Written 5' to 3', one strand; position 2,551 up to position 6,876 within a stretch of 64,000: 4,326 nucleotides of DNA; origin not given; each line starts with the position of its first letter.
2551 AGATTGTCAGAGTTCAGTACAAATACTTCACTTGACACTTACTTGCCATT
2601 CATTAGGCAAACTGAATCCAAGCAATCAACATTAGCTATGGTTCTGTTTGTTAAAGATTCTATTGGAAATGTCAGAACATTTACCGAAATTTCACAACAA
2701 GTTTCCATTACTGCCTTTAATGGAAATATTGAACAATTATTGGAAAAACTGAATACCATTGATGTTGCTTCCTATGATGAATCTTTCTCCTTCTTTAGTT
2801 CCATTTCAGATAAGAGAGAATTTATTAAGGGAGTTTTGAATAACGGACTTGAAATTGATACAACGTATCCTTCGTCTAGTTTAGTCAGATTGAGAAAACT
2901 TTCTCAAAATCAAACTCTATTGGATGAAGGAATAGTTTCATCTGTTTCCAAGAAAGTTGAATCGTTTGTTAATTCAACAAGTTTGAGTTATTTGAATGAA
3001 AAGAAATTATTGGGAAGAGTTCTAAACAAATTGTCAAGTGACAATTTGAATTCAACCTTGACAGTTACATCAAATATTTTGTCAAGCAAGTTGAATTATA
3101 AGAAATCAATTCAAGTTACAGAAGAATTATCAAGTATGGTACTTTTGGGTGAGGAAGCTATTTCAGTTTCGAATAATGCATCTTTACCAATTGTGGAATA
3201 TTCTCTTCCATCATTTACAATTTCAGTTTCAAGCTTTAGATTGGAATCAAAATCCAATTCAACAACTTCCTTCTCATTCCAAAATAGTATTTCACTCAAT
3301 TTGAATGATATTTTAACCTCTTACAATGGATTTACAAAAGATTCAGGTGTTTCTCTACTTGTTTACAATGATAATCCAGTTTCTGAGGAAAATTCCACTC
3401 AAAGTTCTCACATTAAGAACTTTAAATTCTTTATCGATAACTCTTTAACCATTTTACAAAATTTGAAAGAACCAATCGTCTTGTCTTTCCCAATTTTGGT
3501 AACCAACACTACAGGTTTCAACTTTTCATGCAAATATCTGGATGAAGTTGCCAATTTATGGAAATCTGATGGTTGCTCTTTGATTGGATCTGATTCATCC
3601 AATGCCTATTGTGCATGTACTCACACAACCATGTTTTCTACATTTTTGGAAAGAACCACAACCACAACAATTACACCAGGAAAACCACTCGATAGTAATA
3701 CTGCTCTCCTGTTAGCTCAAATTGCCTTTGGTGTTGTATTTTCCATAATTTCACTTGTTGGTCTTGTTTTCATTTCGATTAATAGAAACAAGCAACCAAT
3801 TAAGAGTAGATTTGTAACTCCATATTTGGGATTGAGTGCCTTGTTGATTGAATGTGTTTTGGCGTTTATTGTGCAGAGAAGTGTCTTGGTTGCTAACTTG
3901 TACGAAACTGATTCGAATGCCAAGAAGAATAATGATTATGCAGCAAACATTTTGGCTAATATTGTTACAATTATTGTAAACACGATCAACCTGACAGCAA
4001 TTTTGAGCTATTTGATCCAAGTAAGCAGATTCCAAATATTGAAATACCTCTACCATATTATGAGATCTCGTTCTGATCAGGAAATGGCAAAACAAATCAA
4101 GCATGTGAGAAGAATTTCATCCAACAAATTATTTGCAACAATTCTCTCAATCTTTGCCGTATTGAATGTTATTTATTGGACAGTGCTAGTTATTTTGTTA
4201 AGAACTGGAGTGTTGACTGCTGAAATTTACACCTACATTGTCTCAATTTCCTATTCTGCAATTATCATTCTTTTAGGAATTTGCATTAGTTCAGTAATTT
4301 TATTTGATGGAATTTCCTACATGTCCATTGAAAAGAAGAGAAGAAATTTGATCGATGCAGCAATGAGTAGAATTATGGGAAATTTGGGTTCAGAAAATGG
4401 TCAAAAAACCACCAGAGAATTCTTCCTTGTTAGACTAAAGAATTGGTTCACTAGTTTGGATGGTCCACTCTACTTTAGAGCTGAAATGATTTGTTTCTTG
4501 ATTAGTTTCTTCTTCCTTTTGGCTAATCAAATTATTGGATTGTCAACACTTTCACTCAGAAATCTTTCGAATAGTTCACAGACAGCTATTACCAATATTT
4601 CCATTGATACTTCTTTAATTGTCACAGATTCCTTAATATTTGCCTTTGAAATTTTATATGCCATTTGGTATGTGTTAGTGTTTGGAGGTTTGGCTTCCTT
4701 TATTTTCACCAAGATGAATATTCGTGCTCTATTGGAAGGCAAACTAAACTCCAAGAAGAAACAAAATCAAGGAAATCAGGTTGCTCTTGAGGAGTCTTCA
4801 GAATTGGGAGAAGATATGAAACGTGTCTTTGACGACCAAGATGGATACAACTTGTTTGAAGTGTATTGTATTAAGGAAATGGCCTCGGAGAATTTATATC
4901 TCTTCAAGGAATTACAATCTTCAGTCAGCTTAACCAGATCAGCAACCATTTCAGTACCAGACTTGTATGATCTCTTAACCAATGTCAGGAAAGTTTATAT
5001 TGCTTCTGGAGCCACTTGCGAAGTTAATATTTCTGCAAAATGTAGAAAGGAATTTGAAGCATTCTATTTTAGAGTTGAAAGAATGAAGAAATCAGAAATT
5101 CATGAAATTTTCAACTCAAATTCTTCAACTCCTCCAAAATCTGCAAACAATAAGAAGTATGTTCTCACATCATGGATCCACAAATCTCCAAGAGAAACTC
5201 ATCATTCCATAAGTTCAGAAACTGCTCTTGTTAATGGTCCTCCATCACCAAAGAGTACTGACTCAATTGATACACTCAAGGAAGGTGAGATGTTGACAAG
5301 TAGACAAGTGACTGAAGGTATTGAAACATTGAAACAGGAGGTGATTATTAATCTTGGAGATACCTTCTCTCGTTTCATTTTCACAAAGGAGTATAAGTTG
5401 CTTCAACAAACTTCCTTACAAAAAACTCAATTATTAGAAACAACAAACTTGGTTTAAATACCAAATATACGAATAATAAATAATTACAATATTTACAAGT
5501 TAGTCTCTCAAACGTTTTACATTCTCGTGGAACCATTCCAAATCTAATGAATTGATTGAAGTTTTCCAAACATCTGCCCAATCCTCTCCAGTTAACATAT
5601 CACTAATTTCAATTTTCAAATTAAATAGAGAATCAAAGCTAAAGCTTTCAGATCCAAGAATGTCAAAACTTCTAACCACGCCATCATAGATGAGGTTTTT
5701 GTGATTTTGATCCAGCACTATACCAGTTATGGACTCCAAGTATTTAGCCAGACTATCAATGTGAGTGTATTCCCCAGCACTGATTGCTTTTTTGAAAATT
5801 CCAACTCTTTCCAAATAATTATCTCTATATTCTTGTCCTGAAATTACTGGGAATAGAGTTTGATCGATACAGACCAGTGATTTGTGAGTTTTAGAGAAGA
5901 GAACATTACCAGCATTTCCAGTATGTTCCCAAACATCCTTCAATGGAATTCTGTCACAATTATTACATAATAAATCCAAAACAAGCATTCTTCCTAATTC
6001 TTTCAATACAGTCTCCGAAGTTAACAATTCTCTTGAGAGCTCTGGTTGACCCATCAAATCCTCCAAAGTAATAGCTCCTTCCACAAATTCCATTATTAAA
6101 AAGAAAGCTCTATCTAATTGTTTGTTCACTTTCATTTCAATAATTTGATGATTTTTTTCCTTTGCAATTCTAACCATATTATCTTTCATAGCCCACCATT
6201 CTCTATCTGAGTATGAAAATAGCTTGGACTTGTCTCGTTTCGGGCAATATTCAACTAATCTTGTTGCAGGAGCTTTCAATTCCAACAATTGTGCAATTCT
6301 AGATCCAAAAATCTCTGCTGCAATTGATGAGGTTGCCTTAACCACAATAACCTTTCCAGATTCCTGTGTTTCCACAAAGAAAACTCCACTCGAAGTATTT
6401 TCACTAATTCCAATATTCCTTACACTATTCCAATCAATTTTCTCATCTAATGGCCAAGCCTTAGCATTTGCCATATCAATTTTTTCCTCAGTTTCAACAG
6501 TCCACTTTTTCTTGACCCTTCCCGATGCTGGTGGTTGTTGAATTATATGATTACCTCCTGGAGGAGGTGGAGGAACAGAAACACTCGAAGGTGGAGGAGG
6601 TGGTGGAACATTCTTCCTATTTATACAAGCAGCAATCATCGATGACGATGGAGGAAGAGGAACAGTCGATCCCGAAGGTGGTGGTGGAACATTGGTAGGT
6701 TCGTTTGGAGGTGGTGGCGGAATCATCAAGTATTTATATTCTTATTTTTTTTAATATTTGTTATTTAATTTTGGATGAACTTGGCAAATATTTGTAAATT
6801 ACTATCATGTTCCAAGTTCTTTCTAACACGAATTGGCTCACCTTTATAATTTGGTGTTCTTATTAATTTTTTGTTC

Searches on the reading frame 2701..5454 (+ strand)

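Call 67: search_protein_families(library=pfam, proteins=[window:2701-5454:+], max_evalue=0.01)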
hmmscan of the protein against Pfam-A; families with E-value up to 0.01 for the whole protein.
window:2701-5454:+ (918 aa): 2 families
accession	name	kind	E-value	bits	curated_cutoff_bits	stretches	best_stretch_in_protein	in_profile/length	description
PF01825.27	GPS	-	2.4e-05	25.2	22.5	1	276-313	2-43/45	GPCR proteolysis site, GPS, motif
PF00615.24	RGS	-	0.00016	22.5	23.9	1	706-788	2-79/117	Regulator of G protein signaling domain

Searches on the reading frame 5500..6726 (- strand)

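Call 17: search_protein_families(library=pfam, proteins=[window:5500-6726:-], max_evalue=0.0001)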
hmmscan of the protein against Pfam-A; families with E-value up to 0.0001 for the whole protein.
window:5500-6726:- (408 aa): 1 family
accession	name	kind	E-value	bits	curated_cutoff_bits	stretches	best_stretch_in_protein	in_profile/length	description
PF09192.16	Act-Frag_cataly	-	2.7e-38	132.4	24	1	95-333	20-239/282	Actin-fragmin kinase, catalytic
